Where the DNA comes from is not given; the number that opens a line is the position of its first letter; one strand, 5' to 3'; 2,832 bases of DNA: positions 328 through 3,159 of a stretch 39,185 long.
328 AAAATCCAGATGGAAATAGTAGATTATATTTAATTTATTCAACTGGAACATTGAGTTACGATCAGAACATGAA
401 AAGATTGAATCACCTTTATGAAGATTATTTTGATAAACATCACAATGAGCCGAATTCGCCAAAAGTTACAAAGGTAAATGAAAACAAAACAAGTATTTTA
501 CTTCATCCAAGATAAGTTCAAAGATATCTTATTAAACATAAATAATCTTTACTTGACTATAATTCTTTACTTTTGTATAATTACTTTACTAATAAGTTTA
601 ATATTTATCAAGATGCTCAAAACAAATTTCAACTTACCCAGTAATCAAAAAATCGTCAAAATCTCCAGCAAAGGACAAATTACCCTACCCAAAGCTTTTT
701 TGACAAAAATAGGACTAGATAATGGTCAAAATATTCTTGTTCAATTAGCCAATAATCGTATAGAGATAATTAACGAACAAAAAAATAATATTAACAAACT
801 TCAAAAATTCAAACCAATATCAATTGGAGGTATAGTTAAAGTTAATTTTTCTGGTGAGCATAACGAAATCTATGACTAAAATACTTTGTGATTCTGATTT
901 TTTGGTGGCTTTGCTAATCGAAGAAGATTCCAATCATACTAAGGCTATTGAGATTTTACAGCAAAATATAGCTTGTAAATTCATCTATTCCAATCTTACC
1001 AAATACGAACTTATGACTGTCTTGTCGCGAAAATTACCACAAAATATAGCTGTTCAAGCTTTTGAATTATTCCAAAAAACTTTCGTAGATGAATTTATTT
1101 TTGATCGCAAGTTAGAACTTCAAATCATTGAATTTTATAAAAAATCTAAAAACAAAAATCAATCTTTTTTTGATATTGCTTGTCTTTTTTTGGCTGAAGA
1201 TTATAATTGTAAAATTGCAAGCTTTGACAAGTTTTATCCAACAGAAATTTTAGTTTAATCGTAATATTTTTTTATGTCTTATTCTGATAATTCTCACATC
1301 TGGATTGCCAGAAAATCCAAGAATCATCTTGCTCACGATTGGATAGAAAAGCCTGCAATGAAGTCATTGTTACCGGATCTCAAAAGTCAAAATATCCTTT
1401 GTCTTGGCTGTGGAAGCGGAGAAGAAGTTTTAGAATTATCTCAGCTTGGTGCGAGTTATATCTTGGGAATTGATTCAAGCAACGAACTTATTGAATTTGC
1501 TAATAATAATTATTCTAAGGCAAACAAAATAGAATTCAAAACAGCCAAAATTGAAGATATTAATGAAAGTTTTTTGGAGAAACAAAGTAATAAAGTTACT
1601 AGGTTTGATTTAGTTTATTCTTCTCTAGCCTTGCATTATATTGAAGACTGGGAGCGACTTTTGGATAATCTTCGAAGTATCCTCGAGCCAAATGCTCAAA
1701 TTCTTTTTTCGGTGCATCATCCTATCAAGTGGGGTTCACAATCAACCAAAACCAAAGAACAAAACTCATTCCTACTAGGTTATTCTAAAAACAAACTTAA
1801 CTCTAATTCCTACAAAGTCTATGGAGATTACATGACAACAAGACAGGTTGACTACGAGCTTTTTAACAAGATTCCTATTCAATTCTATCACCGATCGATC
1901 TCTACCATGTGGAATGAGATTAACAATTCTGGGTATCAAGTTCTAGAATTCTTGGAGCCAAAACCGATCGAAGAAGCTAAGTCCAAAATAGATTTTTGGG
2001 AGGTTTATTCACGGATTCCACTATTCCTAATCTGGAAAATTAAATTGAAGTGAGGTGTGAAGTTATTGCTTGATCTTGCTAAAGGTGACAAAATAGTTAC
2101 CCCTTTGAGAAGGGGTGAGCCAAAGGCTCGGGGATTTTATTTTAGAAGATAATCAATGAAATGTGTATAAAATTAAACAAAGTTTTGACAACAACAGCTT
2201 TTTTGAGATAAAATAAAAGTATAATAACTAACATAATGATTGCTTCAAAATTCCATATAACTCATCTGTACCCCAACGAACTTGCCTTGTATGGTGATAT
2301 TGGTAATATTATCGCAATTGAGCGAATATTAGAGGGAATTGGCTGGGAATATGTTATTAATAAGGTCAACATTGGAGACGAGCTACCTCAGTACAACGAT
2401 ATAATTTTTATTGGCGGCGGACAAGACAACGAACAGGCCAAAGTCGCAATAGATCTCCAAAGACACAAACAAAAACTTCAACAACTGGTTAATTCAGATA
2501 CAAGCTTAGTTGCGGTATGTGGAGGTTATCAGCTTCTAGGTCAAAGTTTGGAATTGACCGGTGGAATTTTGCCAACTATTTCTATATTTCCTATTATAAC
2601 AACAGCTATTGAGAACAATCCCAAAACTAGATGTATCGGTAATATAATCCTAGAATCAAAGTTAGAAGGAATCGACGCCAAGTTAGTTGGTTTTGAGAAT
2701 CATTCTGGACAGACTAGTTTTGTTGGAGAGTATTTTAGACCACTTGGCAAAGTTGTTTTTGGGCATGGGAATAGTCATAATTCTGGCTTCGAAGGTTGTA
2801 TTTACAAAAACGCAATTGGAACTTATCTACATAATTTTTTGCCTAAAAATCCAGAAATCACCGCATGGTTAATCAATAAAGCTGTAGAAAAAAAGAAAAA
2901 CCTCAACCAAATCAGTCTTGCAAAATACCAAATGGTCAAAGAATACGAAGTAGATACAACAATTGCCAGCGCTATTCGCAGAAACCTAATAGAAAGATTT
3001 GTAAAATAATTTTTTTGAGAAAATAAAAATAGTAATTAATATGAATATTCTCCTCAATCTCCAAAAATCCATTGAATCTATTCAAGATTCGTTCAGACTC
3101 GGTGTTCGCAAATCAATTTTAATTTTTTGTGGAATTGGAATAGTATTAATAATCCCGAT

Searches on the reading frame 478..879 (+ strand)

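Call 38: search_protein_families(library=pfam, proteins=[window:478-879:+], max_evalue=0.001)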
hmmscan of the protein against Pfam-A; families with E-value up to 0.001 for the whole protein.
window:478-879:+ (133 aa): 1 family
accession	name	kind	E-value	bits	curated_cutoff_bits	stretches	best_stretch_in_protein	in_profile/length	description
PF04014.23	MazE_antitoxin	-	3.2e-07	30.6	24.7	1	59-102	1-45/48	Antidote-toxin recognition MazE, bacterial antitoxin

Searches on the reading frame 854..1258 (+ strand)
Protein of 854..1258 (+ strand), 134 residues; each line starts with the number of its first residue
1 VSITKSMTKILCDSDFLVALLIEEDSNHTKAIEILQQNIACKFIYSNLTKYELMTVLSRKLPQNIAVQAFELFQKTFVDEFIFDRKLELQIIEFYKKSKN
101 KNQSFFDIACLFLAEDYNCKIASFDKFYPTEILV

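Call 38: search_protein_families(library=pfam, proteins=[window:854-1258:+], max_evalue=0.001)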
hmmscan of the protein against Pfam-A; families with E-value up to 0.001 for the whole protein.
window:854-1258:+ (134 aa): 1 family
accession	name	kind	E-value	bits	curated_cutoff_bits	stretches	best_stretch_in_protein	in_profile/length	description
PF01850.27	PIN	-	2.8e-08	34.8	23.6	1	10-126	1-112/120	PIN domain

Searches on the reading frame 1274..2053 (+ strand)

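Call 38: search_protein_families(library=pfam, proteins=[window:1274-2053:+], max_evalue=0.001)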
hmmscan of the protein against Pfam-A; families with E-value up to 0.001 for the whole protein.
window:1274-2053:+ (259 aa): 10 families
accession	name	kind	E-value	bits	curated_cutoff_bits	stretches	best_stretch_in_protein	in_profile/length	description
PF08241.18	Methyltransf_11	-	6.8e-15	55.9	21.2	1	42-145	1-95/95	Methyltransferase domain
PF13489.12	Methyltransf_23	-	1.4e-14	54.6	27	1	32-149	16-120/164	Methyltransferase domain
PF13847.12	Methyltransf_31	-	5.6e-14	52.5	27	1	38-149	4-113/145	Methyltransferase domain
PF13649.12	Methyltransf_25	-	6.9e-14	52.8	27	1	41-140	1-96/97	Methyltransferase domain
PF08242.18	Methyltransf_12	-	2.3e-13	51.1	30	1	44-141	3-96/98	Methyltransferase domain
PF05724.17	TPMT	-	2e-06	28.1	26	1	9-145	5-153/218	Thiopurine S-methyltransferase (TPMT)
PF03291.22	mRNA_G-N7_MeTrfase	-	1.5e-05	24.7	26.6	1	6-123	31-154/315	mRNA (guanine-N(7))-methyltransferase domain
PF06325.19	PrmA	-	0.00011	22.3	22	1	37-146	161-259/296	Ribosomal protein L11 methyltransferase (PrmA)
PF03848.20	TehB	-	0.00034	20.6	20.4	1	37-124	30-109/193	Tellurite resistance protein TehB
PF10294.15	Methyltransf_16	-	0.00061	20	21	1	8-148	20-158/174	Lysine methyltransferase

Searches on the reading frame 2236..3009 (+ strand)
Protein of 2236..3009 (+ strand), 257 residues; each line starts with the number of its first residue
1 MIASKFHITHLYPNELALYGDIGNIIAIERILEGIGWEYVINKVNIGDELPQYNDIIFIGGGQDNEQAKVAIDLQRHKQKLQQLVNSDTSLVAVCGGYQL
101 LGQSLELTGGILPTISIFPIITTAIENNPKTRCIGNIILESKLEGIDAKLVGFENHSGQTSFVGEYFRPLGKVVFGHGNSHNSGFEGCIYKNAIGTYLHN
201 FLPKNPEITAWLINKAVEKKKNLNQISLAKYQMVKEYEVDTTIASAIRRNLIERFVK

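Call 38: search_protein_families(library=pfam, proteins=[window:2236-3009:+], max_evalue=0.001)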
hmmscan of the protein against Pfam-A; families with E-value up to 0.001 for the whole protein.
window:2236-3009:+ (257 aa): 1 family
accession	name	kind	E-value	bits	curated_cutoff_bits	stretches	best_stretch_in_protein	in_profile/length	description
PF07685.20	GATase_3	-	1.1e-28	100.7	27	1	8-202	2-191/196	CobB/CobQ-like glutamine amidotransferase domain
